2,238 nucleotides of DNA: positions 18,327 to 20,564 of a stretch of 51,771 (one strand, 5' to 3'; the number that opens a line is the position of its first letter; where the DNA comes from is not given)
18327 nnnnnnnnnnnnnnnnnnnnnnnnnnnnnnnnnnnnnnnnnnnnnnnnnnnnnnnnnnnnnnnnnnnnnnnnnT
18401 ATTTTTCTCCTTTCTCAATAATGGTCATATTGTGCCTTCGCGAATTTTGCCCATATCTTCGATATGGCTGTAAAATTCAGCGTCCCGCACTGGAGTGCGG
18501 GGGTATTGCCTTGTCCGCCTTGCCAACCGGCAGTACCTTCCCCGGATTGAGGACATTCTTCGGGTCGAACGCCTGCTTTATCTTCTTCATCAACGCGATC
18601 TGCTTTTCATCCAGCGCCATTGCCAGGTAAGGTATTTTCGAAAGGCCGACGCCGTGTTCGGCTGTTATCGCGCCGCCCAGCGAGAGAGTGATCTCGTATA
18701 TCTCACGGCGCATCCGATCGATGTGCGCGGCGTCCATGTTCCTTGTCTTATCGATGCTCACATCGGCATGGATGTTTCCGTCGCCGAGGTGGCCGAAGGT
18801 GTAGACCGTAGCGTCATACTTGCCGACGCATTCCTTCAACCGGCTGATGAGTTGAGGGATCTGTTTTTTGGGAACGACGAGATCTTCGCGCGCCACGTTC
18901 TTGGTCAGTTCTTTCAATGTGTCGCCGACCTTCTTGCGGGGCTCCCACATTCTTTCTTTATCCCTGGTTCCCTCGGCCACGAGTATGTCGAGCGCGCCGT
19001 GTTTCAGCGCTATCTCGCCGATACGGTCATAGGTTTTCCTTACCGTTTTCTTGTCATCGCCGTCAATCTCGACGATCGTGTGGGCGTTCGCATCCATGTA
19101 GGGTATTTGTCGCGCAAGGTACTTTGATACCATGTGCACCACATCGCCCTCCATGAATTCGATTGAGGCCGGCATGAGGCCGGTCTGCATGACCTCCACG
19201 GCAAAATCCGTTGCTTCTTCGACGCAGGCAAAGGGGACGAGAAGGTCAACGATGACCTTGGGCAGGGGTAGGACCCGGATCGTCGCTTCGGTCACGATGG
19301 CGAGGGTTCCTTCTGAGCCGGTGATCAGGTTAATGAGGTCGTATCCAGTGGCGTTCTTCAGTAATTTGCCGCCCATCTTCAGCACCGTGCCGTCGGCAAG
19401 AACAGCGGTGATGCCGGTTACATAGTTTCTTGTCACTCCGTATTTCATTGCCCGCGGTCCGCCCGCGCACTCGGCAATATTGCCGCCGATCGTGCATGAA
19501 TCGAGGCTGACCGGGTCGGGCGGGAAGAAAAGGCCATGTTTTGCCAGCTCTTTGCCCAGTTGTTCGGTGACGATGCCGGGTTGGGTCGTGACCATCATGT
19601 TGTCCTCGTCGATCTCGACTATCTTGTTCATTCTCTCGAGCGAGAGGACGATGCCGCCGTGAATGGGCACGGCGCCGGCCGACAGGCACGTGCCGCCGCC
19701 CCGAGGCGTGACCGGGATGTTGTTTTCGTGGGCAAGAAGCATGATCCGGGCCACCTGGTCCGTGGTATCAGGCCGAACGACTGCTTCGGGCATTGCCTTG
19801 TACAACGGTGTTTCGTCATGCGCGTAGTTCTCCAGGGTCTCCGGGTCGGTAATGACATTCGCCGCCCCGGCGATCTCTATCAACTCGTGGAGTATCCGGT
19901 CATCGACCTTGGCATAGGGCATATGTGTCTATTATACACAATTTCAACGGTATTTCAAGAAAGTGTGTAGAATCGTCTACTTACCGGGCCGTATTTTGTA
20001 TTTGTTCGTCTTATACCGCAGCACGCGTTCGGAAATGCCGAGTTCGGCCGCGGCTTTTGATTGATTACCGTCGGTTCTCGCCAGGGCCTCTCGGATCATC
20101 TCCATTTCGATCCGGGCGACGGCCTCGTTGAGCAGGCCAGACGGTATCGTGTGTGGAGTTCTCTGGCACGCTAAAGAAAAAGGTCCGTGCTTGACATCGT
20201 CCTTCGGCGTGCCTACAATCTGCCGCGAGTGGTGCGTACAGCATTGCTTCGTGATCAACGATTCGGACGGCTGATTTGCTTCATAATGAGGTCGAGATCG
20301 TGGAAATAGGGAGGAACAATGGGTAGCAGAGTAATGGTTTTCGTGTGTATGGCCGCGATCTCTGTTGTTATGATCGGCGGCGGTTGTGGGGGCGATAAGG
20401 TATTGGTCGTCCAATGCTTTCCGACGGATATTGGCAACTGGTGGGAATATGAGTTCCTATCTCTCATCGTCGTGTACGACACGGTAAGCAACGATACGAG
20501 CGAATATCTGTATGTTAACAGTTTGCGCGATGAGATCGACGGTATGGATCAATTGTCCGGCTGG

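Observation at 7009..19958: Non-methanogen MvhAG/HdrABC-MvhD bifurcation module embedded between a GlcD-like oxidase, a lipoate ligase and two radical SAM genes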

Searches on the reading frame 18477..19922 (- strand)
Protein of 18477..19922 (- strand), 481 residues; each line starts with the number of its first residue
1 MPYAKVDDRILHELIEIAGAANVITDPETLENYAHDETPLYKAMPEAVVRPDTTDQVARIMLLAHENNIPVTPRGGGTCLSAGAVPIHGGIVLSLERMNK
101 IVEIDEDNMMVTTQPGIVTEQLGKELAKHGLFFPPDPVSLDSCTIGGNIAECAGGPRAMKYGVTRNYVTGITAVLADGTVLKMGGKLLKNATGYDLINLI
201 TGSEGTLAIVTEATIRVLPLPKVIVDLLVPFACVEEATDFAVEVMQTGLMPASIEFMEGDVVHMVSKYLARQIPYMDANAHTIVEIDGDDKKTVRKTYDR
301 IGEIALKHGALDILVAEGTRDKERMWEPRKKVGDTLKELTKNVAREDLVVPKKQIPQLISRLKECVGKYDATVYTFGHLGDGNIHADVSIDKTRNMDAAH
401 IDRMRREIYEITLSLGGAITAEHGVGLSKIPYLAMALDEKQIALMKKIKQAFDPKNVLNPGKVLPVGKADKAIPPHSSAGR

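Call 3: search_protein_families(library=pfam, proteins=[window:18477-19922:-])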
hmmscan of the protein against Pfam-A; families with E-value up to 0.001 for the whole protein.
window:18477-19922:- (481 aa): 2 families
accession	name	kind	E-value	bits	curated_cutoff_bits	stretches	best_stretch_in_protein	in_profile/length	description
PF02913.24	FAD-oxidase_C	-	2.2e-56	191.8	21.2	1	221-463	2-248/248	FAD linked oxidases, C-terminal domain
PF01565.28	FAD_binding_4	-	4.2e-45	153.3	26.4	1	45-183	1-138/139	FAD binding domain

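Call 4: search_protein_families(library=ncbifam, proteins=[window:18477-19922:-])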
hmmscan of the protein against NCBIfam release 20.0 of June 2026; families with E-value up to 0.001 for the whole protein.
window:18477-19922:- (481 aa): 10 families
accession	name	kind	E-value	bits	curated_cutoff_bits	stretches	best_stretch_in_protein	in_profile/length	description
TIGR00387.1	glcD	equivalog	2.6e-125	418.5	567.9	1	48-462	1-413/413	glycolate oxidase subunit GlcD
NF008408.0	PRK11230.1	equivalog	4.6e-91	305.8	897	1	8-466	19-474/499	glycolate oxidase subunit GlcD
NF049975.1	2HglutDHaseYdiJ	equivalog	1.1e-57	195.5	1350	2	192-467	253-543/1018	D-2-hydroxyglutarate dehydrogenase YdiJ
NF008439.0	PRK11282.1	equivalog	1.3e-32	113.1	284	1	53-234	7-187/358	glycolate oxidase subunit GlcE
TIGR01678.1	FAD_lactone_ox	subfamily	1.4e-16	60.5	396.8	1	40-219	10-180/438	sugar 1,4-lactone oxidase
NF053785.1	DcplphribOxDprE1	equivalog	1.2e-13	51.2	500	1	47-219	17-182/449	decaprenylphosphoryl-beta-D-ribose oxidase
TIGR01679.1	bact_FAD_ox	subfamily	1.7e-08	33.8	292.25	1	42-220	9-175/419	FAD-linked oxidoreductase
NF008387.0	PRK11183.1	equivalog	3.9e-07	29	391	1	7-130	8-134/570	D-lactate dehydrogenase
TIGR01677.1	pln_FAD_oxido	subfamily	8.2e-07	27.9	383.1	1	48-222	37-216/560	FAD-dependent oxidoreductase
TIGR01676.1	GLDHase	equivalog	5.3e-05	22.2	458.25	1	46-216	63-224/541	L-galactonolactone dehydrogenase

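Call 57: search_solved_structures(query=window:18477-19922:-, max_evalue=1e-20)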
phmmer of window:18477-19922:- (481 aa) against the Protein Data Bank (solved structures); distinct sequences matched with E-value up to 1e-20: 10.
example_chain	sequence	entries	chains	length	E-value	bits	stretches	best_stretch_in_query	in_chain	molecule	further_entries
7qh2_C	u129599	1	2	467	4.4e-107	362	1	1-464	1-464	Lactate dehydrogenase (NAD(+),ferredoxin) subunit LctD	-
9qgz_A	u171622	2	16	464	5.1e-79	269.5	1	10-465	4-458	Glycolate oxidase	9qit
3pm9_A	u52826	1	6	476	7.1e-72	245.9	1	11-463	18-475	Putative oxidoreductase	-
6lpn_A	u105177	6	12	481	2.4e-66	227.7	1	20-466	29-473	D-2-hydroxyglutarate dehydrogenase, mitochondrial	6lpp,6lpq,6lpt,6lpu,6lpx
8jdc_A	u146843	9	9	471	4.4e-64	220.3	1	13-464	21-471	Probable D-lactate dehydrogenase, mitochondrial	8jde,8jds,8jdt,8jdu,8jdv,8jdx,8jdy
8jdb_A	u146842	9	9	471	1.1e-62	215.7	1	13-464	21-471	Probable D-lactate dehydrogenase, mitochondrial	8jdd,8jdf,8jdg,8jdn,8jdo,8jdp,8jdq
2uuu_A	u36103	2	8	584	6.7e-34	120.8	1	42-254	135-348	ALKYLDIHYDROXYACETONEPHOSPHATE SYNTHASE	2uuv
4bca_A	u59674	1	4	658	6.9e-29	104.2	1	40-260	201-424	ALKYLDIHYDROXYACETONEPHOSPHATE SYNTHASE, PEROXISOMAL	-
4bc7_A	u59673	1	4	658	6.9e-29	104.2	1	40-260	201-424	ALKYLDIHYDROXYACETONEPHOSPHATE SYNTHASE, PEROXISOMAL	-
4bby_A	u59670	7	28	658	6.9e-29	104.2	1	40-260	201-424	ALKYLDIHYDROXYACETONEPHOSPHATE SYNTHASE, PEROXISOMAL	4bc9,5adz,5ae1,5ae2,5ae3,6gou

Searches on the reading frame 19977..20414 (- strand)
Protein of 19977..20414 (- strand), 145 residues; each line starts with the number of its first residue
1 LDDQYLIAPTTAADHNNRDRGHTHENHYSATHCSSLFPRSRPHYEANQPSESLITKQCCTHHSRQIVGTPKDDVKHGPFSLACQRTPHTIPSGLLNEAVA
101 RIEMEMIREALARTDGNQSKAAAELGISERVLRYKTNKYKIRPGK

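Call 8: search_protein_families(library=pfam, proteins=[window:19977-20414:-])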
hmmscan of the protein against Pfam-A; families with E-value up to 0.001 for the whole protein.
window:19977-20414:- (145 aa): 1 family
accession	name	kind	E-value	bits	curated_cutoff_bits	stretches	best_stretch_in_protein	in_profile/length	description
PF02954.25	HTH_8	-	3.3e-14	52.8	22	1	99-139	2-42/42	Bacterial regulatory protein, Fis family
